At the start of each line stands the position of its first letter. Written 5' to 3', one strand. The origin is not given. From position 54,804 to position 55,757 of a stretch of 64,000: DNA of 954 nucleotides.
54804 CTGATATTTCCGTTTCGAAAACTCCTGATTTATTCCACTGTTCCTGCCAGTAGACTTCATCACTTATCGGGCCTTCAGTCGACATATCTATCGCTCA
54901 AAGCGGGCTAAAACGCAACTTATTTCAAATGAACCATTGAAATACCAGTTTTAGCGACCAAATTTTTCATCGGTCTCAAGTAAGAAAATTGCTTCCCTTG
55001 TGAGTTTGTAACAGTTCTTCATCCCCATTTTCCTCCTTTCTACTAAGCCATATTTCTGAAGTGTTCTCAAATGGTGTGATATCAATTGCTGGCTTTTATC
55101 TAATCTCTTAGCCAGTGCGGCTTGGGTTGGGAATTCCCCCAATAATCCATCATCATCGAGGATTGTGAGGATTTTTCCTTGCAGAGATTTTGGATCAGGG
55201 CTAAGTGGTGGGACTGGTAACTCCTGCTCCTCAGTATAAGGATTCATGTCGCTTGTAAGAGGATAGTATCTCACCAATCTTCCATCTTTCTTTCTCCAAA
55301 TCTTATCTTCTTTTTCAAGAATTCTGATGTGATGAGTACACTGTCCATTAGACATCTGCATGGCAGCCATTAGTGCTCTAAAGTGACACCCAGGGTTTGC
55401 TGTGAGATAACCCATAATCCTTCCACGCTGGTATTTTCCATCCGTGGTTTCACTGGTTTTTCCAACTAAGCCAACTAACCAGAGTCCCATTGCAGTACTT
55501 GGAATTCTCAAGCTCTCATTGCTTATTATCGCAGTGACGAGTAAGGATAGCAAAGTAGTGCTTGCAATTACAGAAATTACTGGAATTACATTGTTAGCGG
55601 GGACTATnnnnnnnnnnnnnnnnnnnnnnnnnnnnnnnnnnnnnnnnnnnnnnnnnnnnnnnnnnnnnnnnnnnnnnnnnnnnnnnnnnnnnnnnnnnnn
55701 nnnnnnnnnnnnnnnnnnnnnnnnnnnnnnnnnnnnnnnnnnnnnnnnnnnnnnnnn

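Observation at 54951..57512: Membrane-tethered protein with extracellular Cys-paired repeat domains and two cytoplasmic winged-helix domains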

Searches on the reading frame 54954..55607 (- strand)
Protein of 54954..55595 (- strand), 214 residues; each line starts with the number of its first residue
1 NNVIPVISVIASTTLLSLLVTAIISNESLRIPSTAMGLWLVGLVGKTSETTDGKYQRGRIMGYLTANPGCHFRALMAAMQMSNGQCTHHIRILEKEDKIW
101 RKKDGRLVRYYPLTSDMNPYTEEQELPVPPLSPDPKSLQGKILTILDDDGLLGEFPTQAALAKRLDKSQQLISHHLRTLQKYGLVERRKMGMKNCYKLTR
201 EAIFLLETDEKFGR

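Call 9: find_homologous_proteins(query=window:54954-55595:-, max_evalue=0.001)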
Query seq(214 aa) (214 aa): 139 proteins with E <= 0.001 among 489 candidates; the best 120 are listed.
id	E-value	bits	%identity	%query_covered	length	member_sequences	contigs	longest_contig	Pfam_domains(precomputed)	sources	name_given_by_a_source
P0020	9.6e-136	468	98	100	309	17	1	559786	PF01047.29,PF12840.14,PF13412.13,PF01022.27,PF13601.13,PF12802.14,PF24266.2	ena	-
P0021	4.9e-105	368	77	98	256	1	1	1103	PF01047.29,PF12840.14,PF13412.13,PF25212.3,PF01022.27,PF13601.13,PF12802.14,PF24266.2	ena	-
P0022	1.2e-104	366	76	98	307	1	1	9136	PF01047.29,PF12840.14,PF13412.13,PF25212.3,PF01022.27,PF13601.13,PF12802.14,PF24266.2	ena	-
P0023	1.3e-104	366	79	90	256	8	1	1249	PF01047.29,PF12840.14,PF13412.13,PF25212.3,PF01022.27,PF13601.13,PF12802.14,PF24266.2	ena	-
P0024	4.7e-104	365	77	89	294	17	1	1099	PF01047.29,PF12840.14,PF13412.13,PF01022.27,PF13601.13,PF12802.14,PF24266.2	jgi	jgi:predicted transcriptional regulator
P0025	9.4e-104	364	79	88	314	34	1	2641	PF01047.29,PF12840.14,PF13412.13,PF01022.27,PF13601.13,PF12802.14,PF24266.2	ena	-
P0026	4.3e-103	361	78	88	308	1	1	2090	PF01047.29,PF12840.14,PF13412.13,PF25212.3,PF01022.27,PF13601.13,PF12802.14,PF24266.2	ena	-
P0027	1.4e-102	360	76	95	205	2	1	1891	PF01047.29,PF12840.14,PF13412.13,PF01022.27,PF13601.13,PF12802.14,PF24266.2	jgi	jgi:predicted transcriptional regulator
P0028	5.9e-102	358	75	91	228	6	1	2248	PF01047.29,PF12840.14,PF13412.13,PF01022.27,PF13601.13,PF12802.14,PF24266.2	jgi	jgi:predicted transcriptional regulator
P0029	1.2e-101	357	76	93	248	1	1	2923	PF01047.29,PF12840.14,PF13412.13,PF01022.27,PF13601.13,PF12802.14,PF24266.2,PF24034.2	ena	-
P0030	1.8e-101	356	75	99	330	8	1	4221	PF01047.29,PF12840.14,PF13412.13,PF01022.27,PF13601.13,PF24266.2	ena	-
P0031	4.0e-101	355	75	98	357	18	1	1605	PF01047.29,PF12840.14,PF13412.13,PF01022.27,PF13601.13,PF12802.14,PF24266.2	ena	-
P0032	4.0e-101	355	74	93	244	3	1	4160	PF01047.29,PF12840.14,PF13412.13,PF01022.27,PF13601.13,PF12802.14,PF24266.2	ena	-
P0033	8.0e-101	354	74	93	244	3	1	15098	PF01047.29,PF12840.14,PF13412.13,PF01022.27,PF13601.13,PF12802.14,PF24266.2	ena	-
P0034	1.2e-100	353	76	93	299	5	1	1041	PF01047.29,PF12840.14,PF13412.13,PF01022.27,PF13601.13,PF12802.14,PF24266.2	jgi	jgi:predicted transcriptional regulator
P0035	1.6e-100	353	72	100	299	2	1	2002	PF01047.29,PF12840.14,PF13412.13,PF01022.27,PF13601.13,PF12802.14,PF24266.2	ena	-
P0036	3.1e-100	352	74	97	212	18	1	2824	PF01047.29,PF12840.14,PF13412.13,PF01022.27,PF13601.13,PF12802.14,PF24266.2,PF24034.2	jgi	jgi:predicted transcriptional regulator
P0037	4.0e-100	352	74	93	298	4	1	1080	PF01047.29,PF12840.14,PF13412.13,PF01022.27,PF13601.13,PF12802.14,PF24266.2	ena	-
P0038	4.1e-100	352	72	98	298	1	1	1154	PF01047.29,PF12840.14,PF13412.13,PF01022.27,PF13601.13,PF12802.14,PF24266.2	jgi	-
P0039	4.3e-100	352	74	93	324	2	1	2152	PF01047.29,PF12840.14,PF13412.13,PF01022.27,PF13601.13,PF12802.14,PF24266.2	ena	-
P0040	5.7e-100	351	74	93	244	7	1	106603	PF01047.29,PF12840.14,PF13412.13,PF01022.27,PF13601.13,PF12802.14,PF24266.2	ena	-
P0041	1.2e-99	350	73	97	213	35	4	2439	PF01047.29,PF12840.14,PF13412.13,PF01022.27,PF13601.13,PF12802.14,PF24266.2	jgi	jgi:predicted transcriptional regulator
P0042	2.8e-99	349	71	98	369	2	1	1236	PF01047.29,PF12840.14,PF13412.13,PF01022.27,PF13601.13,PF12802.14,PF24266.2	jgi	jgi:predicted transcriptional regulator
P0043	3.3e-99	349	72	97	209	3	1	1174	PF01047.29,PF12840.14,PF13412.13,PF01022.27,PF13601.13,PF12802.14,PF24266.2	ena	-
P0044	6.2e-99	348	70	99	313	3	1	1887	PF01047.29,PF12840.14,PF13412.13,PF01022.27,PF13601.13,PF12802.14,PF24266.2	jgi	jgi:predicted transcriptional regulator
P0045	6.2e-99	348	76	88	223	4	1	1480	PF01047.29,PF12840.14,PF13412.13,PF01022.27,PF13601.13,PF12802.14,PF24266.2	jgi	-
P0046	6.8e-98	344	73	93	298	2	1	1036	PF01047.29,PF12840.14,PF13412.13,PF01022.27,PF13601.13,PF12802.14,PF24266.2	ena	-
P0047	2.7e-96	339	75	92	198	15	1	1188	PF01047.29,PF12840.14,PF13412.13,PF01022.27,PF13601.13,PF12802.14,PF24266.2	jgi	jgi:predicted transcriptional regulator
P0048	4.0e-95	335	69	97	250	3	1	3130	PF01047.29,PF12840.14,PF13412.13,PF01022.27,PF12802.14,PF24266.2,PF24034.2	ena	-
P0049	9.2e-95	334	72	92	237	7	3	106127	PF01047.29,PF12840.14,PF13412.13,PF25212.3,PF01022.27,PF13601.13,PF12802.14,PF24266.2,PF24034.2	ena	-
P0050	1.2e-94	334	67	97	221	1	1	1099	PF01047.29,PF12840.14,PF13412.13,PF01022.27,PF13601.13,PF12802.14,PF24266.2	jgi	-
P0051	3.9e-94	332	73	91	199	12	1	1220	PF01047.29,PF12840.14,PF13412.13,PF01022.27,PF13601.13,PF12802.14,PF24266.2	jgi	jgi:predicted transcriptional regulator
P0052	6.1e-94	332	70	97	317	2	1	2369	PF01047.29,PF12840.14,PF13412.13,PF25212.3,PF01022.27,PF13601.13,PF12802.14,PF24266.2,PF24034.2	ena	-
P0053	6.4e-94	331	74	88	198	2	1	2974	PF01047.29,PF12840.14,PF13412.13,PF01022.27,PF13601.13,PF12802.14,PF24266.2,PF24034.2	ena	-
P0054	3.0e-93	329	71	93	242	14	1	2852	PF01047.29,PF12840.14,PF13412.13,PF25212.3,PF01022.27,PF13601.13,PF12802.14,PF13545.13,PF24266.2,PF24034.2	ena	-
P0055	3.3e-93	329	66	94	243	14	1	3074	PF01047.29,PF12840.14,PF13412.13,PF25212.3,PF01022.27,PF13601.13,PF12802.14,PF24266.2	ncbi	-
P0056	4.8e-93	329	67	98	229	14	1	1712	PF01047.29,PF12840.14,PF13412.13,PF01022.27,PF13601.13,PF12802.14,PF24266.2,PF24034.2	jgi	jgi:DNA-binding transcriptional ArsR family regulator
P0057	1.8e-92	327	71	93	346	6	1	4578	PF01047.29,PF12840.14,PF13412.13,PF01022.27,PF13601.13,PF12802.14,PF24266.2,PF24034.2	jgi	jgi:DNA-binding MarR family transcriptional regulator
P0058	1.9e-92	327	70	98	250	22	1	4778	PF01047.29,PF12840.14,PF13412.13,PF01022.27,PF13601.13,PF12802.14,PF24266.2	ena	-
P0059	1.9e-92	327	70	93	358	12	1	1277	PF01047.29,PF12840.14,PF13412.13,PF01022.27,PF13601.13,PF12802.14,PF24266.2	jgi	jgi:DNA-binding transcriptional ArsR family regulator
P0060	3.0e-92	326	70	97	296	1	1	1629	PF01047.29,PF12840.14,PF13412.13,PF01022.27,PF13601.13,PF12802.14,PF24266.2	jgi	jgi:predicted transcriptional regulator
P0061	5.8e-92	325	67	97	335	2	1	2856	PF01047.29,PF12840.14,PF13412.13,PF01022.27,PF12802.14,PF24266.2,PF24034.2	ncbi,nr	ncbi:ArsR family transcriptional regulator, partial [bacterium]|nr:ArsR family transcriptional regul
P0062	6.5e-92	325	70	87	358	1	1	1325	PF01047.29,PF12840.14,PF13412.13,PF01022.27,PF12802.14,PF24266.2,PF24034.2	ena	-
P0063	7.3e-92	325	70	93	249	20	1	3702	PF01047.29,PF12840.14,PF13412.13,PF01022.27,PF13601.13,PF12802.14,PF24266.2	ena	-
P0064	1.7e-91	324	68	97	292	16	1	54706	PF01047.29,PF12840.14,PF13412.13,PF01022.27,PF13601.13,PF12802.14,PF24266.2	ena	-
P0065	1.8e-91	323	68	97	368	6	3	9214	PF13412.13,PF01022.27,PF13601.13,PF12802.14,PF24266.2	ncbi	ncbi:MAG: ArsR family transcriptional regulator, partial [Euryarchaeota archaeon TMED248]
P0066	1.9e-91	323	67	100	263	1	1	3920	PF01047.29,PF12840.14,PF13412.13,PF25212.3,PF01022.27,PF13601.13,PF12802.14,PF24266.2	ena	-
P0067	2.4e-91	323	66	97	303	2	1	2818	PF01047.29,PF12840.14,PF13412.13,PF01022.27,PF13601.13,PF12802.14,PF24266.2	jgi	jgi:predicted transcriptional regulator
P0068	2.9e-91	323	70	89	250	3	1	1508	PF01047.29,PF12840.14,PF13412.13,PF01022.27,PF13601.13,PF12802.14,PF24266.2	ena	-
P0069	3.0e-91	323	71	98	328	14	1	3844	PF01047.29,PF12840.14,PF13412.13,PF01022.27,PF12802.14,PF24266.2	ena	-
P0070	3.1e-91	323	66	97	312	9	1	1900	PF01047.29,PF12840.14,PF13412.13,PF01022.27,PF13601.13,PF12802.14,PF24266.2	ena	-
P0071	3.5e-91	322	68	99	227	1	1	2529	PF01047.29,PF12840.14,PF13412.13,PF01022.27,PF13601.13,PF12802.14,PF24266.2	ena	-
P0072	3.5e-91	322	69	98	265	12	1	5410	PF01047.29,PF12840.14,PF13412.13,PF01022.27,PF13601.13,PF12802.14,PF24266.2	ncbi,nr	ncbi:MAG: ArsR family transcriptional regulator, partial [Candidatus Thermoplasmatota archaeon]|nr:A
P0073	3.9e-91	322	67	100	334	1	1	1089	PF01047.29,PF12840.14,PF13412.13,PF01022.27,PF13601.13,PF12802.14,PF24266.2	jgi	-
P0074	4.3e-91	322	68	98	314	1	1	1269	PF01047.29,PF12840.14,PF13412.13,PF01022.27,PF13601.13,PF12802.14,PF24266.2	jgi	jgi:predicted transcriptional regulator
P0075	4.6e-91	322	67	96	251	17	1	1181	PF01047.29,PF12840.14,PF13412.13,PF01022.27,PF13601.13,PF12802.14,PF24266.2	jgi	jgi:DNA-binding transcriptional ArsR family regulator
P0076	4.6e-91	322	68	95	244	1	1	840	PF01047.29,PF12840.14,PF13412.13,PF01022.27,PF13601.13,PF12802.14,PF24266.2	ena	-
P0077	5.8e-91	322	69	98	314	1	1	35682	PF01047.29,PF12840.14,PF13412.13,PF01022.27,PF13601.13,PF12802.14,PF24266.2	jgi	-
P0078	7.2e-91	321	68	99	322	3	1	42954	PF01047.29,PF12840.14,PF13412.13,PF01022.27,PF13601.13,PF12802.14,PF24266.2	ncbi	ncbi:MAG: winged helix-turn-helix transcriptional regulator, partial [Candidatus Poseidoniaceae arch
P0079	7.3e-91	321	66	99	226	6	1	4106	PF01047.29,PF12840.14,PF13412.13,PF01022.27,PF13601.13,PF12802.14,PF24266.2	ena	-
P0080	8.2e-91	321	79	83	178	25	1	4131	PF01047.29,PF12840.14,PF13412.13,PF25212.3,PF01022.27,PF13601.13,PF12802.14,PF24266.2,PF24034.2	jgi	-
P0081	1.3e-90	321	69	95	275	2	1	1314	PF01047.29,PF12840.14,PF13412.13,PF01022.27,PF13601.13,PF12802.14,PF24266.2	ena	-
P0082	2.8e-90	320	70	98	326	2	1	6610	PF01047.29,PF12840.14,PF13412.13,PF01022.27,PF13601.13,PF12802.14,PF24266.2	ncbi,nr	ncbi:MAG TPA: ArsR family transcriptional regulator [Candidatus Poseidoniaceae archaeon]|nr:MAG TPA:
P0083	2.9e-90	320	68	98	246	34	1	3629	PF01047.29,PF12840.14,PF13412.13,PF01022.27,PF13601.13,PF12802.14,PF24266.2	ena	-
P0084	5.3e-90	319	68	95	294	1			PF01047.29,PF12840.14,PF13412.13,PF01022.27,PF13601.13,PF12802.14,PF24266.2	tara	tara:strand:- start:122 stop:1006 length:885 start_codon:yes stop_codon:yes gene_type:complete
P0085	7.6e-90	318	64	97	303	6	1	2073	PF01047.29,PF12840.14,PF13412.13,PF01022.27,PF13601.13,PF12802.14,PF24266.2,PF24034.2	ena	-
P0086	8.1e-90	318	67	99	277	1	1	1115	PF01047.29,PF12840.14,PF13412.13,PF01022.27,PF13601.13,PF12802.14,PF24266.2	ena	-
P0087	1.3e-89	317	67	96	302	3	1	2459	PF01047.29,PF12840.14,PF13412.13,PF01022.27,PF13601.13,PF12802.14,PF24266.2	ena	-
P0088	2.8e-89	316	70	90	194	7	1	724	PF01047.29,PF12840.14,PF13412.13,PF25212.3,PF01022.27,PF13601.13,PF12802.14,PF24266.2,PF24034.2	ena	-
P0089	2.2e-88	313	69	93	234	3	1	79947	PF01047.29,PF12840.14,PF13412.13,PF01022.27,PF13601.13,PF12802.14,PF24266.2,PF24034.2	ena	-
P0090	8.0e-88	312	67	91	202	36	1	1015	PF01047.29,PF12840.14,PF13412.13,PF01022.27,PF13601.13,PF12802.14,PF24266.2,PF24034.2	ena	-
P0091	1.1e-87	311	65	92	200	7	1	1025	PF01047.29,PF12840.14,PF13412.13,PF25212.3,PF01022.27,PF13601.13,PF12802.14,PF24266.2,PF24034.2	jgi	-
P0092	1.5e-87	311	73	86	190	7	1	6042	PF01047.29,PF12840.14,PF13412.13,PF01022.27,PF13601.13,PF12802.14,PF24266.2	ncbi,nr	ncbi:MAG: ArsR family transcriptional regulator, partial [Candidatus Thermoplasmatota archaeon]|nr:A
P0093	1.8e-85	304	77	80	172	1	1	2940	PF01047.29,PF12840.14,PF13412.13,PF01022.27,PF13601.13,PF12802.14,PF24266.2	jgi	-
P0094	4.9e-85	302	72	82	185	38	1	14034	PF01047.29,PF12840.14,PF13412.13,PF01022.27,PF13601.13,PF12802.14,PF24266.2,PF24034.2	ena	-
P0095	4.0e-83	296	92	67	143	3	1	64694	PF13412.13,PF24266.2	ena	-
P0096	1.9e-82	294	66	90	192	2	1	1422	PF01047.29,PF13412.13,PF01022.27,PF13601.13,PF12802.14,PF24266.2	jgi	jgi:predicted transcriptional regulator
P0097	2.1e-82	294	72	79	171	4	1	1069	PF01047.29,PF12840.14,PF13412.13,PF25212.3,PF01022.27,PF13601.13,PF12802.14,PF24266.2,PF24034.2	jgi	jgi:predicted transcriptional regulator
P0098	1.4e-80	288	71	82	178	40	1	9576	PF01047.29,PF12840.14,PF13412.13,PF01022.27,PF13601.13,PF12802.14,PF24266.2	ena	-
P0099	6.9e-77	276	62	93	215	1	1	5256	PF12840.14,PF13412.13,PF01022.27,PF12802.14,PF24266.2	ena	-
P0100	4.7e-75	270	78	71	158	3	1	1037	PF01047.29,PF12840.14,PF13412.13,PF01022.27,PF13601.13,PF12802.14,PF24266.2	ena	-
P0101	6.5e-73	263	76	72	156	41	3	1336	PF01047.29,PF12840.14,PF13412.13,PF01022.27,PF13601.13,PF12802.14,PF24266.2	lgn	-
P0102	1.5e-72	262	70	74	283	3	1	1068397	PF13412.13,PF24266.2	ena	-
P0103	3.2e-70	254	74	69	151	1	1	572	PF01047.29,PF12840.14,PF13412.13,PF01022.27,PF13601.13,PF12802.14,PF24266.2,PF24034.2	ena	-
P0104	3.4e-69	251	73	70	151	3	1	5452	PF01047.29,PF12840.14,PF13412.13,PF25212.3,PF01022.27,PF13601.13,PF12802.14,PF13545.13,PF24266.2,PF24034.2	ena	-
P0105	5.0e-69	250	67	76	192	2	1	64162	PF13412.13,PF24266.2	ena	-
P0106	9.4e-69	249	72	70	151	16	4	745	PF01047.29,PF12840.14,PF13412.13,PF25212.3,PF01022.27,PF13601.13,PF12802.14,PF24266.2,PF24034.2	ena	-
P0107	1.1e-68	249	72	70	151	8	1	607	PF01047.29,PF12840.14,PF13412.13,PF25212.3,PF01022.27,PF13601.13,PF12802.14,PF24266.2,PF24034.2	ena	-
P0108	1.7e-68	248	73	70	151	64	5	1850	PF01047.29,PF12840.14,PF13412.13,PF25212.3,PF06970.19,PF01022.27,PF13601.13,PF12802.14,PF13545.13,PF24266.2,PF24034.2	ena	-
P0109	1.9e-65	238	71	70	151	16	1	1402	PF01047.29,PF12840.14,PF13412.13,PF01022.27,PF13601.13,PF12802.14,PF24266.2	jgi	jgi:predicted transcriptional regulator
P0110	6.2e-65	237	55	95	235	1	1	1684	PF01047.29,PF12840.14,PF13412.13,PF01022.27,PF13601.13,PF12802.14,PF24266.2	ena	-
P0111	3.0e-64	235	55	95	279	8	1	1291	PF01047.29,PF12840.14,PF13412.13,PF01022.27,PF13601.13,PF12802.14,PF24266.2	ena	-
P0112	1.8e-63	232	71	68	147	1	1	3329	PF01047.29,PF12840.14,PF13412.13,PF25212.3,PF06970.19,PF01022.27,PF13601.13,PF12802.14,PF24266.2,PF24034.2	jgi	-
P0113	3.0e-63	231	55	95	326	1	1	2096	PF01047.29,PF13412.13,PF01022.27,PF13601.13,PF12802.14,PF24266.2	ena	-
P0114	3.0e-62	228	55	95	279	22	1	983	PF01047.29,PF12840.14,PF13412.13,PF01022.27,PF13601.13,PF12802.14,PF24266.2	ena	-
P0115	3.3e-61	225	53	95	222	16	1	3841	PF01047.29,PF12840.14,PF13412.13,PF01022.27,PF13601.13,PF12802.14,PF13545.13,PF24266.2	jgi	-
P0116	3.3e-61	225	56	87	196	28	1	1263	PF01047.29,PF12840.14,PF13412.13,PF01022.27,PF13601.13,PF12802.14,PF24266.2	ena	-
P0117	4.8e-61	224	52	96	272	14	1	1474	PF01047.29,PF12840.14,PF13412.13,PF01022.27,PF13601.13,PF12802.14,PF24266.2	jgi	jgi:predicted transcriptional regulator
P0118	2.4e-59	219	54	90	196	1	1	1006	PF01047.29,PF12840.14,PF13412.13,PF01022.27,PF13601.13,PF12802.14,PF24266.2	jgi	jgi:predicted transcriptional regulator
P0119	9.5e-59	217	53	90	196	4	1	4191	PF01047.29,PF12840.14,PF13412.13,PF01022.27,PF13601.13,PF12802.14,PF24266.2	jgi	-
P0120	8.5e-58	213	63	74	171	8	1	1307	PF01047.29,PF12840.14,PF13412.13,PF01022.27,PF13601.13,PF12802.14,PF24266.2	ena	-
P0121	3.6e-57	211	69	61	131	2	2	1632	PF01047.29,PF12840.14,PF13412.13,PF25212.3,PF01022.27,PF24266.2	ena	-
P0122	7.2e-57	210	61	76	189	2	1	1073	PF01047.29,PF12840.14,PF13412.13,PF01022.27,PF13601.13,PF12802.14,PF24266.2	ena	-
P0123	3.0e-56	208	66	52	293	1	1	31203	PF24266.2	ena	-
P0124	1.0e-55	207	69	64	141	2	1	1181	PF01022.27,PF24266.2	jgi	jgi:DNA-binding transcriptional ArsR family regulator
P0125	1.6e-54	203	48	96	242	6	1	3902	PF01047.29,PF12840.14,PF13412.13,PF01022.27,PF12802.14,PF24266.2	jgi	jgi:predicted transcriptional regulator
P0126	2.6e-54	202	69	63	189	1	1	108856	PF13412.13,PF01022.27,PF24266.2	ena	-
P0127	4.2e-54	201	68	61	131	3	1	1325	PF01047.29,PF12840.14,PF13412.13,PF01022.27,PF24266.2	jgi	jgi:predicted transcriptional regulator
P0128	6.1e-54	201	67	64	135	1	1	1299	PF13412.13,PF01022.27,PF24266.2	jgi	-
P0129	5.7e-53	198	65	71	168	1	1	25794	PF01047.29,PF12840.14,PF13412.13,PF01022.27,PF13601.13,PF12802.14,PF24266.2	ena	-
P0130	1.2e-52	197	45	96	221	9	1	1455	PF01047.29,PF12840.14,PF13412.13,PF01022.27,PF12802.14,PF24266.2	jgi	jgi:predicted transcriptional regulator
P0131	4.6e-51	191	61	70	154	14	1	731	PF01047.29,PF12840.14,PF13412.13,PF01022.27,PF13601.13,PF12802.14,PF13545.13,PF24266.2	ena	-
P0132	1.9e-50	189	66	61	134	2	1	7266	PF01047.29,PF12840.14,PF13412.13,PF01022.27,PF12802.14,PF24266.2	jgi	jgi:predicted transcriptional regulator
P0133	2.0e-49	186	59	70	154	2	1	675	PF01047.29,PF12840.14,PF13412.13,PF01022.27,PF13601.13,PF12802.14,PF24266.2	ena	-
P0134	4.1e-48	182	64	63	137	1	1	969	PF12840.14,PF13412.13,PF01022.27,PF24266.2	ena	-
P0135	5.4e-48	181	45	96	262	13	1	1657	PF01047.29,PF13412.13,PF01022.27,PF12802.14,PF13545.13,PF24266.2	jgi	-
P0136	7.6e-48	181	65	55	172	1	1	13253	PF24266.2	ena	-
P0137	9.9e-48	181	69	52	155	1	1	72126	PF24266.2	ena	-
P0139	1.9e-46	176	58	58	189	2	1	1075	PF13601.13,PF24266.2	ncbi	-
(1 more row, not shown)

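Call 25: search_solved_structures(query=window:54954-55523:-, max_evalue=1, show_alignments=2)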
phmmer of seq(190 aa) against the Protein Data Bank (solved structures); distinct sequences matched with E-value up to 1: 23.
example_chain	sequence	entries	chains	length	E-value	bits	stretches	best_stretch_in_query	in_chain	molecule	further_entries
5duk_A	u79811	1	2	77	0.00061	22.9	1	33-88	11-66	putative DNA binding protein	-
2oqg_A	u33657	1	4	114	0.0059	19.7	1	133-174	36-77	Possible transcriptional regulator, ArsR family protein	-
2b0l_A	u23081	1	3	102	0.02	18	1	134-185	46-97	GTP-sensing transcriptional pleiotropic repressor codY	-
3f72_A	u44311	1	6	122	0.028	17.5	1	148-179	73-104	Cadmium efflux system accessory protein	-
4k2e_A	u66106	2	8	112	0.083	16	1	134-176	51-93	Transcriptional activator HlyU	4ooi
8qkf_A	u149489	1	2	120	0.11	15.5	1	137-176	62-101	ArsR family transcriptional regulator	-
5loe_A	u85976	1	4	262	0.11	15.5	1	134-185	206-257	GTP-sensing transcriptional pleiotropic repressor CodY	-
5lnh_A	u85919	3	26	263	0.11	15.5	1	134-185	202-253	GTP-sensing transcriptional pleiotropic repressor CodY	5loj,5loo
1u2w_A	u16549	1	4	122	0.12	15.4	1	148-179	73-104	Cadmium efflux system accessory protein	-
3f6v_A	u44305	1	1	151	0.13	15.3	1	136-179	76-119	Possible transcriptional regulator, ArsR family protein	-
9t6t_A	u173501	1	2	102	0.15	15.1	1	147-179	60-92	Lmo1102 protein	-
8c7t_A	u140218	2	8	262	0.19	14.8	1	129-182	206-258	GTP-sensing transcriptional pleiotropic repressor CodY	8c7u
9t6r_A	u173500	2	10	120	0.2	14.7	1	147-179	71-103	Lmo1102 protein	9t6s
1r22_A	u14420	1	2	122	0.24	14.5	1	135-179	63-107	Transcriptional repressor smtB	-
1r1t_A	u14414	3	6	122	0.31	14.1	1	136-179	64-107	Transcriptional repressor smtB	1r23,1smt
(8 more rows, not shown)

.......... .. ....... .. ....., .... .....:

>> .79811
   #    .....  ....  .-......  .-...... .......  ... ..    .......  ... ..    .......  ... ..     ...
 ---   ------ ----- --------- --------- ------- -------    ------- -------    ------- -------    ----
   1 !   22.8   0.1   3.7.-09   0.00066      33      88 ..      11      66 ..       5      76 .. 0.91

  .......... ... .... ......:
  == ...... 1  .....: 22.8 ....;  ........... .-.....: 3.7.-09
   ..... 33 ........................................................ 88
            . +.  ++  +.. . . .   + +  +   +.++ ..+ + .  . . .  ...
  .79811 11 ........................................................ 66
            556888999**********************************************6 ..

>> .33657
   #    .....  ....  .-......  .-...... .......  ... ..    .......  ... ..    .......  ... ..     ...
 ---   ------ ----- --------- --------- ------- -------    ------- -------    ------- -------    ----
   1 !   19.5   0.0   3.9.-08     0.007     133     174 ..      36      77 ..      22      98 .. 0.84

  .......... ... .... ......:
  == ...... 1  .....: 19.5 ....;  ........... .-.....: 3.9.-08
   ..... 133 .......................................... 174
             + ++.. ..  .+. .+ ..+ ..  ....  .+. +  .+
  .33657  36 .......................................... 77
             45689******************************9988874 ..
